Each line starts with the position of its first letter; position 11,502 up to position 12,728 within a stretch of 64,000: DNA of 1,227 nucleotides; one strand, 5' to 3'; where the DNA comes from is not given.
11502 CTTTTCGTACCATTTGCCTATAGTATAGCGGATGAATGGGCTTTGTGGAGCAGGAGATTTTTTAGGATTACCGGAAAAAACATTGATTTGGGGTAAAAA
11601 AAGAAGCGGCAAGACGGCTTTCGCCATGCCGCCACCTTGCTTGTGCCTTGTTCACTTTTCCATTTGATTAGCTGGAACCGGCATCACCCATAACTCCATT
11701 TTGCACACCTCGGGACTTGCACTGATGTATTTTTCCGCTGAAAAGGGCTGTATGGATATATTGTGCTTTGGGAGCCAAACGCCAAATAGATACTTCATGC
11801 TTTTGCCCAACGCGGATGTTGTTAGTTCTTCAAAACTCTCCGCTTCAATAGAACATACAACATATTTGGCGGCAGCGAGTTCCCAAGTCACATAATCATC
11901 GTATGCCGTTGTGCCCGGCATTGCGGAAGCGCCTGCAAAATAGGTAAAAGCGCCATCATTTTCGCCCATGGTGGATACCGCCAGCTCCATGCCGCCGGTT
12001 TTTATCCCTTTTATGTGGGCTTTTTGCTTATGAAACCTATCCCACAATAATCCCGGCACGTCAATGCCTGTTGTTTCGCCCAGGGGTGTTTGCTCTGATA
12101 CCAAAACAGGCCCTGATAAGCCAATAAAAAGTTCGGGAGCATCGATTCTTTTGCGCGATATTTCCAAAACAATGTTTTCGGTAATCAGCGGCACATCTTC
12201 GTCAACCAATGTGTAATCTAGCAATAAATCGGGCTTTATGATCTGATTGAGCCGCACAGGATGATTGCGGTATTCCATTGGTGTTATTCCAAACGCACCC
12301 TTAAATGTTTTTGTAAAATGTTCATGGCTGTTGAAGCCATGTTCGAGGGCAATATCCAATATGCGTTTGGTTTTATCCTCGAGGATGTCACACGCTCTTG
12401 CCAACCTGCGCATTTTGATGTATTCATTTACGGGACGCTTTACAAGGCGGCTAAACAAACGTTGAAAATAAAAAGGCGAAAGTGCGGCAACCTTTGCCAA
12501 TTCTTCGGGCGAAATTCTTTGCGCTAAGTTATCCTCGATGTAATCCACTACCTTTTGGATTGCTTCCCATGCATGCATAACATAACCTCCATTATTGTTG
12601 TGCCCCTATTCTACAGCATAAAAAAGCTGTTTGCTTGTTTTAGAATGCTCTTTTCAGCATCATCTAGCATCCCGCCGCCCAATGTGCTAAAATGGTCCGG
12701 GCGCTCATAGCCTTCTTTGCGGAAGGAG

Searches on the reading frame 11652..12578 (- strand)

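Call 75: search_protein_families(library=pfam, proteins=[window:11652-12578:-], max_evalue=0.001)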
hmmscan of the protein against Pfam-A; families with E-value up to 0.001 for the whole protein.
window:11652-12578:- (308 aa): 4 families
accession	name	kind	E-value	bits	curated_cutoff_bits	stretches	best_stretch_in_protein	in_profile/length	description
PF12833.13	HTH_18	-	6.3e-20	71.7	33.6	1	27-105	1-79/80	Helix-turn-helix domain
PF00165.29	HTH_AraC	-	3.3e-13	49.8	26.6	1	70-105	8-42/42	Bacterial regulatory helix-turn-helix proteins, AraC family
PF06445.20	GyrI-like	-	3.3e-07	31.1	26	1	175-298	27-152/155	GyrI-like small molecule binding domain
PF14526.11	Cass2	-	1.9e-05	25.3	27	1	178-298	31-148/150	Integron-associated effector binding protein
